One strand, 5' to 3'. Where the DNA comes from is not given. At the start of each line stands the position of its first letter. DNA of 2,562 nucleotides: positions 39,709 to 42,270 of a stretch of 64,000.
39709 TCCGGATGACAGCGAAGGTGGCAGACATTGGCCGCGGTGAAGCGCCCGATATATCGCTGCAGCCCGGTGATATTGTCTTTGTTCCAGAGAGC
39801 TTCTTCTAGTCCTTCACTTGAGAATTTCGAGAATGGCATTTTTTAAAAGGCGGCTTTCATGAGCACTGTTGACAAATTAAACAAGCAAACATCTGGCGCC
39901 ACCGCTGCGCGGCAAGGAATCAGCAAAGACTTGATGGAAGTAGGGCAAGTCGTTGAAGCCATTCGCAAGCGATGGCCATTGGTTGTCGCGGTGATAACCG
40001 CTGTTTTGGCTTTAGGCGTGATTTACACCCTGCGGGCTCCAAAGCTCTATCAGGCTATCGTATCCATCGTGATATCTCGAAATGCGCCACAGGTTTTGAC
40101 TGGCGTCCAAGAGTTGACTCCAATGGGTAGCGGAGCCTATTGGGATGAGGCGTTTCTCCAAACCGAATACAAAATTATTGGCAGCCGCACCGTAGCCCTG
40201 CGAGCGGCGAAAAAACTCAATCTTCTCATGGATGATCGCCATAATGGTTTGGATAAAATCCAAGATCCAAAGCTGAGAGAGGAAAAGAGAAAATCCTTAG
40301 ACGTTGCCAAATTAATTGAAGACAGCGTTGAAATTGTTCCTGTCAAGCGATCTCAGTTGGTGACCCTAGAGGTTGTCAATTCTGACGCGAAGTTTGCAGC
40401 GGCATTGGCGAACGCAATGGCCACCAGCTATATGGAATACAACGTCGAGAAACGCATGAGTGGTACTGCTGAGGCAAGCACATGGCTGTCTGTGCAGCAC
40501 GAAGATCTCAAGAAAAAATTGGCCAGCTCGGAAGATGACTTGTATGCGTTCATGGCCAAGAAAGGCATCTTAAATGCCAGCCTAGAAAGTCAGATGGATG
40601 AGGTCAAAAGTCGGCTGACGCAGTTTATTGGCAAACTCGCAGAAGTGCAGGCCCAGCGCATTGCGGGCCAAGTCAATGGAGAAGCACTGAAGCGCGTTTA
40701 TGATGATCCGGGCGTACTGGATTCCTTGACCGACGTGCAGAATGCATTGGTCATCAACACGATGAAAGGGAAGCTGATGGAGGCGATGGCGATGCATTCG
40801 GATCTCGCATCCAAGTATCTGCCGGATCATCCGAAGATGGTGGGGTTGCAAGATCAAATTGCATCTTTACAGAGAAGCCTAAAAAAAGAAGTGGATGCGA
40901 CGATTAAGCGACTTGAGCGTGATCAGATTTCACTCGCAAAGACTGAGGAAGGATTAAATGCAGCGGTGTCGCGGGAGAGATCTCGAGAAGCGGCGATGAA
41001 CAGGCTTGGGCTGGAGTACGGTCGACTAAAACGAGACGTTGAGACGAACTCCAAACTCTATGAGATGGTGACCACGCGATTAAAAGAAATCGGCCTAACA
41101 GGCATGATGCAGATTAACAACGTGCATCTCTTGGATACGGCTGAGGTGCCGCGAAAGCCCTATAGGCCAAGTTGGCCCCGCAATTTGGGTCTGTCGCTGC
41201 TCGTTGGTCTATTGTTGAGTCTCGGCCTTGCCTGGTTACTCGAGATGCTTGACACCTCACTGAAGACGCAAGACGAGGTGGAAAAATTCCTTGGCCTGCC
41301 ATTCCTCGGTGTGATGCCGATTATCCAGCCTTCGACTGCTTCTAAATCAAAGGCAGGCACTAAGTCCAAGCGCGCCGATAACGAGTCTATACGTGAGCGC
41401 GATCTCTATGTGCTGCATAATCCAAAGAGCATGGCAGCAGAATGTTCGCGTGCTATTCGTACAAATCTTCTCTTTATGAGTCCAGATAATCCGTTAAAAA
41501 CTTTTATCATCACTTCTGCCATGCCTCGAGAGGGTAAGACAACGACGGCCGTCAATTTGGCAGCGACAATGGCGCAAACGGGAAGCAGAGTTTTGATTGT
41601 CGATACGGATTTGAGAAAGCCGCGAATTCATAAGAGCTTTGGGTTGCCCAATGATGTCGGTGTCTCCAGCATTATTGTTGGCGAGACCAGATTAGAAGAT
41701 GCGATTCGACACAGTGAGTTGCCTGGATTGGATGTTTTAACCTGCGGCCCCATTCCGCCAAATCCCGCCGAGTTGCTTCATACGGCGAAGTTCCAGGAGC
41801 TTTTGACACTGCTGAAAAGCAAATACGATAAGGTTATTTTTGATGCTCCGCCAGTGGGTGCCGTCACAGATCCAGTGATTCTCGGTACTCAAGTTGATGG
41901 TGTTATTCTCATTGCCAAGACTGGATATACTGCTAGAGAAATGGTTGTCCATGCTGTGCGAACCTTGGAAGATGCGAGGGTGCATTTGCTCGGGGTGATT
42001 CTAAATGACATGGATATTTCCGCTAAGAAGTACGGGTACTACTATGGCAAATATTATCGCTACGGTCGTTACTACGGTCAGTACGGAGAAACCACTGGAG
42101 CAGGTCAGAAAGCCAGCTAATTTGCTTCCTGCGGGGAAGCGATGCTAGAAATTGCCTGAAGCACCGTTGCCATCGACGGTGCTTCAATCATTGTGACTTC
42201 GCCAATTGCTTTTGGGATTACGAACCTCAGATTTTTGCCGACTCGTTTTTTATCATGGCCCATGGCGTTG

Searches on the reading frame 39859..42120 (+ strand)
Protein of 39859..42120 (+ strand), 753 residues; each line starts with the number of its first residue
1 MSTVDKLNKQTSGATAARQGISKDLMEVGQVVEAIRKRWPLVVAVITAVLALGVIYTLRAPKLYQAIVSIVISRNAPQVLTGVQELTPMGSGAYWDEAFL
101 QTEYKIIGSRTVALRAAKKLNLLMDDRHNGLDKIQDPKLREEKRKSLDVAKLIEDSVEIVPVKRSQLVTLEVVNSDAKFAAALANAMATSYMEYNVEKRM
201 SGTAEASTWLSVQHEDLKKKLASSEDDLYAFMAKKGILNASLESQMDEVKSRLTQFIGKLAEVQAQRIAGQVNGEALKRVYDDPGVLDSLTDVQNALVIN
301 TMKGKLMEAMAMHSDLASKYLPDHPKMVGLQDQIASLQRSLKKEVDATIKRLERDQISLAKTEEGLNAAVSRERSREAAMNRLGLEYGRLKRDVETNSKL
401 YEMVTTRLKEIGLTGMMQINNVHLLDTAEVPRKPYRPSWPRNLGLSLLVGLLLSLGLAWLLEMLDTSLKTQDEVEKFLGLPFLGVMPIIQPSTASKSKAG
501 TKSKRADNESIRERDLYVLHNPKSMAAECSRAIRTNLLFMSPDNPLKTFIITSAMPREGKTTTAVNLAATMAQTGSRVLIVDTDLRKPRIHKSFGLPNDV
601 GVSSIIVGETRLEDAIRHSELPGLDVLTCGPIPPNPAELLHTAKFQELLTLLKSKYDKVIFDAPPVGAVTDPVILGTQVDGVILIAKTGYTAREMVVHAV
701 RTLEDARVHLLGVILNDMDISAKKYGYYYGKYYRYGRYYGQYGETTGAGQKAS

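Call 78: search_protein_families(library=ncbifam, proteins=[window:39859-42120:+], max_evalue=0.00001)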
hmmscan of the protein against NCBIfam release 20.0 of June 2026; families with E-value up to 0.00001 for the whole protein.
window:39859-42120:+ (753 aa): 14 families
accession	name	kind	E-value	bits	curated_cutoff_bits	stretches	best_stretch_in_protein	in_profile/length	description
TIGR01005.1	eps_transp_fam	subfamily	2.4e-77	260.8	411.7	1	29-745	7-746/754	exopolysaccharide transport protein family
NF007350.0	PRK09841.1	equivalog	7.4e-65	219.4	1248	1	361-736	346-721/726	tyrosine-protein kinase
NF008568.0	PRK11519.1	equivalog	9e-63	212.6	1068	1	371-735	356-713/720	tyrosine-protein kinase Wzc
TIGR01007.1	eps_fam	subfamily_domain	5.7e-59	199.1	108.05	1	530-729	3-201/204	polysaccharide biosynthesis tyrosine autokinase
TIGR03017.1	EpsF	equivalog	1.6e-51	175.4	422.75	1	26-486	1-443/444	chain length determinant protein EpsF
TIGR03018.1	pepcterm_TyrKin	hypoth_equivalog_domain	1.4e-36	125.8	230.65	1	519-716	4-207/207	XrtA-associated tyrosine autokinase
TIGR03029.1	EpsG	equivalog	9.7e-36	123.3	313.8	1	508-717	65-274/274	chain length determinant protein tyrosine kinase EpsG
TIGR03007.1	pepcterm_ChnLen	equivalog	2e-33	115.4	278.85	1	143-499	100-474/498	XrtA system polysaccharide chain length determinant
TIGR01006.1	polys_exp_MPA1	subfamily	2.1e-12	47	296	1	415-487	150-222/226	CspC family polysaccharide chain length determinant protein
TIGR01969.1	minD_arch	subfamily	8.3e-11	41.5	201.75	1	552-719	6-171/251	cell division ATPase MinD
TIGR01968.1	minD_bact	equivalog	1.1e-09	38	212.9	1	549-664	4-120/261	septum site-determining protein MinD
NF041546.1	ParA_partition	equivalog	1.4e-06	28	180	0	559-584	12-37/203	ParA family partition ATPase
TIGR01010.1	BexC_CtrB_KpsE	subfamily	3.1e-06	26.5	437.5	0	42-266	8-229/362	polysaccharide export inner-membrane protein, BexC/CtrB/KpsE family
NF041136.1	MrpORP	equivalog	9.1e-06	25.2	450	0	551-598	10-57/365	iron-sulfur cluster carrier protein MrpORP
